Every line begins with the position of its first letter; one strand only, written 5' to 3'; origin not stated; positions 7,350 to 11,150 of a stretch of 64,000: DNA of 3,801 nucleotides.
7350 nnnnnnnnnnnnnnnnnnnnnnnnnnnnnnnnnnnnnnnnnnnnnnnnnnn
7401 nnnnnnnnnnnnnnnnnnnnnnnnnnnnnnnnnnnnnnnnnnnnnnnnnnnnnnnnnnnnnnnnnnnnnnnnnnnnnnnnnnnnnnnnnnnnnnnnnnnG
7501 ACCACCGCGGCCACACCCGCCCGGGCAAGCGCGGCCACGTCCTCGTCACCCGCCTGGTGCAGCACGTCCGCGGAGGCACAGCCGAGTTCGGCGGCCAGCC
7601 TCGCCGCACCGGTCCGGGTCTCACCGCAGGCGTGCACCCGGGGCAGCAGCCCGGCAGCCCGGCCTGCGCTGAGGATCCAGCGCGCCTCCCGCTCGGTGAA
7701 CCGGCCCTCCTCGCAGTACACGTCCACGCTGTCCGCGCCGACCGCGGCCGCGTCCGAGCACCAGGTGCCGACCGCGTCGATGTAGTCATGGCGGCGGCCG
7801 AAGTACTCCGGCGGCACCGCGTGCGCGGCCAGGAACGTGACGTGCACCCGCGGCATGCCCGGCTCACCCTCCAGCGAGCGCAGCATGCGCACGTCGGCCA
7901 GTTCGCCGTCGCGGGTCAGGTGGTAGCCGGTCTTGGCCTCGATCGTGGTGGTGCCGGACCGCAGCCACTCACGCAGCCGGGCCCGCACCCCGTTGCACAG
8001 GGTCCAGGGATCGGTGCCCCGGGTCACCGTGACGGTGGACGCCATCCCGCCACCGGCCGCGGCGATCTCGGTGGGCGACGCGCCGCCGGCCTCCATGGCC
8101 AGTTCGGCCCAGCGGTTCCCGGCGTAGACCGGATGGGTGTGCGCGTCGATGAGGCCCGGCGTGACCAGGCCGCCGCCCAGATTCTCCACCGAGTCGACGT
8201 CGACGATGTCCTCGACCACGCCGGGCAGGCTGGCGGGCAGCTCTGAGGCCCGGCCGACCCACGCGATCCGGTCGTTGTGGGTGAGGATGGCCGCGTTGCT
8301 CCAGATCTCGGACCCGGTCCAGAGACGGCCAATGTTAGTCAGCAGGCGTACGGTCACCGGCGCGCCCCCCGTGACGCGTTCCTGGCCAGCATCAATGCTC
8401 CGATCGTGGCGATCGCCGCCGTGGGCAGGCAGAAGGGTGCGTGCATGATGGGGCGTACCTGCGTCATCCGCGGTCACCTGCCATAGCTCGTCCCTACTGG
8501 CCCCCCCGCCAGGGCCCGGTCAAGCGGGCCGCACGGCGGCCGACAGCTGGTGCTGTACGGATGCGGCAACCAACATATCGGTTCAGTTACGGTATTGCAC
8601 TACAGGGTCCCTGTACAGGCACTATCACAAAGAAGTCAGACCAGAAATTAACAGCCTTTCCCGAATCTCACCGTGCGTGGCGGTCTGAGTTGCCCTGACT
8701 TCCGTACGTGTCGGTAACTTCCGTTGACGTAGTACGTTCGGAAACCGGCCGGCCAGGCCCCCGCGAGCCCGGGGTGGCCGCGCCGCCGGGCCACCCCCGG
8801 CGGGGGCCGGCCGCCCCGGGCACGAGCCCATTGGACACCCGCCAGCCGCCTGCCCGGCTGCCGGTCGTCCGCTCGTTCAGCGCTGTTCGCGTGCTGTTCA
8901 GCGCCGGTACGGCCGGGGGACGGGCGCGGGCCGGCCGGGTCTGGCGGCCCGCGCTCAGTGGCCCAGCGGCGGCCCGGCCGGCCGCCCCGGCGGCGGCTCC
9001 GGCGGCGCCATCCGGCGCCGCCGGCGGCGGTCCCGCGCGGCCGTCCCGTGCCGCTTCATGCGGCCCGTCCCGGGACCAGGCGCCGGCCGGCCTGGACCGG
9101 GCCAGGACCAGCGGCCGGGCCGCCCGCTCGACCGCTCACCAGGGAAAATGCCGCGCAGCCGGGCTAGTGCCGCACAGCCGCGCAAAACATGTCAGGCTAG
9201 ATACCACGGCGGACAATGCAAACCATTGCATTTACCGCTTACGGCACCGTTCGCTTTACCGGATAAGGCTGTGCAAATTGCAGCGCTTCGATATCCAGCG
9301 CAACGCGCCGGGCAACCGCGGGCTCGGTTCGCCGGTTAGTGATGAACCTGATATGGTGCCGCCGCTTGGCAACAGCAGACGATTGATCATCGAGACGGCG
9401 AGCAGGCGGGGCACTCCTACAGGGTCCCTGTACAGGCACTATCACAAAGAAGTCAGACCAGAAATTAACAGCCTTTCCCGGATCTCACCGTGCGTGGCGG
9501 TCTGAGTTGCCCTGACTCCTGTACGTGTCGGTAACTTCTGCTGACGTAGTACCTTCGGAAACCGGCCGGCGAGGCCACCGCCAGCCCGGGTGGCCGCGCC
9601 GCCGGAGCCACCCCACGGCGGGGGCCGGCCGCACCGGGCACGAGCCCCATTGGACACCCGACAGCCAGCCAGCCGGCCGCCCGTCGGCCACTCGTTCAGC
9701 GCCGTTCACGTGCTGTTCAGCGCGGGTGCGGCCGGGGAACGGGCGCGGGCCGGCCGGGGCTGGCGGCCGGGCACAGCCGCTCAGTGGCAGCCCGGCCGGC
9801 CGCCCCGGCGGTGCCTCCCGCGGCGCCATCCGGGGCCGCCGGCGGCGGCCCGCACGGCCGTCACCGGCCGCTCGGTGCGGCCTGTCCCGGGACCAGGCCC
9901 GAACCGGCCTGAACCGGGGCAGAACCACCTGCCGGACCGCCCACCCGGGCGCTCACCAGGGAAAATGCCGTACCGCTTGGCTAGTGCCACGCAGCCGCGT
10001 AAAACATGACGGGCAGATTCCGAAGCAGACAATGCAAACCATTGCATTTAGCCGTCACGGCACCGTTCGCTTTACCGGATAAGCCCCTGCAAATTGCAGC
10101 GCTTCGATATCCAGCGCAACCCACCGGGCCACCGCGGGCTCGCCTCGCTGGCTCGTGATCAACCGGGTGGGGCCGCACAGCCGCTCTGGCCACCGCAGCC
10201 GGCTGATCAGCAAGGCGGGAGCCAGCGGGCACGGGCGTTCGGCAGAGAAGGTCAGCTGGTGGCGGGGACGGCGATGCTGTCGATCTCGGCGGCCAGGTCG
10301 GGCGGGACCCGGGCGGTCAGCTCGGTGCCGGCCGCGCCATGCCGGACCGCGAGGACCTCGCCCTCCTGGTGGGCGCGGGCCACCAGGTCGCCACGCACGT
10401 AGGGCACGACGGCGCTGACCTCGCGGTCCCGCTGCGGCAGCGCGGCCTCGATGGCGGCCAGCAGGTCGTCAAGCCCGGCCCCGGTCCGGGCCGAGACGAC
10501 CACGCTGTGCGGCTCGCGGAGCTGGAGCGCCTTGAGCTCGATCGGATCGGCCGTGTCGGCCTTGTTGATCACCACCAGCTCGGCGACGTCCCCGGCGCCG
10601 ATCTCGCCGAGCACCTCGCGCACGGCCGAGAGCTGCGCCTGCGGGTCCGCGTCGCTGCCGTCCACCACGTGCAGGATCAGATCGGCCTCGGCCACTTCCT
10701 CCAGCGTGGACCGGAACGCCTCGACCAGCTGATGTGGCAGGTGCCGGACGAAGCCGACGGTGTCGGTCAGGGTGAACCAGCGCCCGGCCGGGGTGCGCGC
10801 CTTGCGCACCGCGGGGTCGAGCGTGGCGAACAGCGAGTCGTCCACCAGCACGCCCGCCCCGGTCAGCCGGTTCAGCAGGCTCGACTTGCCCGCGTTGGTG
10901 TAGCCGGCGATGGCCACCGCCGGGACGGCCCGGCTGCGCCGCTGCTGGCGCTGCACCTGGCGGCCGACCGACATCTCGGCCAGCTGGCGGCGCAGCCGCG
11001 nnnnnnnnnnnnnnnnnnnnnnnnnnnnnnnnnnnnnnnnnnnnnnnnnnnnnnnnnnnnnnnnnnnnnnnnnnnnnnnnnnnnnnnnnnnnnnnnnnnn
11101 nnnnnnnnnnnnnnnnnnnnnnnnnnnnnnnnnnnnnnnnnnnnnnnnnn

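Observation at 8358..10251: Two-copy ~816-bp tandem duplication filling a 1.9-kb gene-free gap, with mosaic conservation and several palindromes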

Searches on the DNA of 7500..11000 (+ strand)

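Call 7: search_rna_families(source=window, start=7500, end=11000, threshold=evalue, max_evalue=10, show_alignments=3)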
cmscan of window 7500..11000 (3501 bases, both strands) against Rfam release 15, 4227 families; matches with E-value up to 10: 2.
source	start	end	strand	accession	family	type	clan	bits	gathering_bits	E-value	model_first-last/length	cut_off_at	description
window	10458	10510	-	RF03163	c4-a1b1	Gene; antisense;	CL00128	17.9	46.7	0.32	1-53/53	no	a1, b1 targets of C4 antisense RNA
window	10894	10933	+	RF01068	Guanidine-II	Cis-reg; riboswitch;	-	15.6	32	6.9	1-48/48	no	Guanidine-II riboswitch aptamer (mini-ykkC)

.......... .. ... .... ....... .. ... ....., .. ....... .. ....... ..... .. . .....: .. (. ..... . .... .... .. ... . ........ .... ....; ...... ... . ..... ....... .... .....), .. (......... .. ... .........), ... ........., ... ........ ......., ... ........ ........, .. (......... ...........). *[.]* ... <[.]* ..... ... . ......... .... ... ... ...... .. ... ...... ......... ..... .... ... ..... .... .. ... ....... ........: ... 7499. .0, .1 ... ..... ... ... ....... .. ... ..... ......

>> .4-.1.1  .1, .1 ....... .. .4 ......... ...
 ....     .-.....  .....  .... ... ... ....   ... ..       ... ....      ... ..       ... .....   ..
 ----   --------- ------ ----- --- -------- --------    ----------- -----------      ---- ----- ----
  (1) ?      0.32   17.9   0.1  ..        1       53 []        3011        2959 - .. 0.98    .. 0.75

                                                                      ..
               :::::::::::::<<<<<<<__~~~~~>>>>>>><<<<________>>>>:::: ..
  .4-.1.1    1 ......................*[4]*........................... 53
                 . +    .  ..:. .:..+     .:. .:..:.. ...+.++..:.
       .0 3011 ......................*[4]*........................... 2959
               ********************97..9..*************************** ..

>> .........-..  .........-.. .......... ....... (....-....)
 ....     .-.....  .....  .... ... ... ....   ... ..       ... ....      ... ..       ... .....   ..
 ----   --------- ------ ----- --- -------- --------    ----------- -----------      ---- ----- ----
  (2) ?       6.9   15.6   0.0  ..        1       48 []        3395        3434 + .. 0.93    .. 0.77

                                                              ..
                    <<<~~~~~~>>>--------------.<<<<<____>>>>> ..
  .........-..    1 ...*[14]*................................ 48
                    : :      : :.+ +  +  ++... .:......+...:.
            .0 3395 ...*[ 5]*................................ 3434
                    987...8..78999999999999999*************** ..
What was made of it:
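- On Any Rfam 15 RNA family: In window 7500-11000 at E<=10, the only hits were two weak chance hits inside hflX (call 7).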

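Call 68: search_dna_similar(query=window:8600-9416:+, collection=plasmids, mode=distant, max_rows=8)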
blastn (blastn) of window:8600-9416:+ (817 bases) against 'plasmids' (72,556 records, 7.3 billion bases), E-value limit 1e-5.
No match.

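Call 69: search_dna_similar(query=window:8600-9416:+, collection=phages, mode=distant, max_rows=8)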
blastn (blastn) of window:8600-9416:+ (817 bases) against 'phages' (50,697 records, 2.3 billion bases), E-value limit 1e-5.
No match.
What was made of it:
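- On Mobile element (MITE / IS / prophage remnant): No match in the plasmid or phage collections (calls 68, 69).
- No match to 72,556 plasmids or 50,697 phage genomes (calls 68, 69).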

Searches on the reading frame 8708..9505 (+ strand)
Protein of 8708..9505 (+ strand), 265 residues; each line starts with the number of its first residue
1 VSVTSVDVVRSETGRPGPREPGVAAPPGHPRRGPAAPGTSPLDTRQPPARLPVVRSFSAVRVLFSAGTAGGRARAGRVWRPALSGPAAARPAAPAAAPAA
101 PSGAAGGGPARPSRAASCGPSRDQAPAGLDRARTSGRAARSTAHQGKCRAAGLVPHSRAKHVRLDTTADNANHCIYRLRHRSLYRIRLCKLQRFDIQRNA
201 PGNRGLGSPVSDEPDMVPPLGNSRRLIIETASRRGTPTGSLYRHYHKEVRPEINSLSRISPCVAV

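Call 87: find_encoding_contigs(protein=window:8708-9505:+, flank=5000, max_places=10)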
Protein window:8708-9505:+ (265 aa): no gene with exactly this product is on record in the collection.

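Call 88: find_homologous_proteins(query=window:8708-9505:+, max_evalue=0.00001)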
Query window:8708-9505:+ (265 aa): 1 proteins with E <= 0.00001 among 8000 candidates.
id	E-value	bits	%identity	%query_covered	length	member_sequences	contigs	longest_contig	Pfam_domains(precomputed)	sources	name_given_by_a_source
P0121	1.5e-21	95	48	61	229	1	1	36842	-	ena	-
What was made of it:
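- On Protein-coding gene: There is only one weak protein hit (call 88).
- Only one weak protein homolog (call 88).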
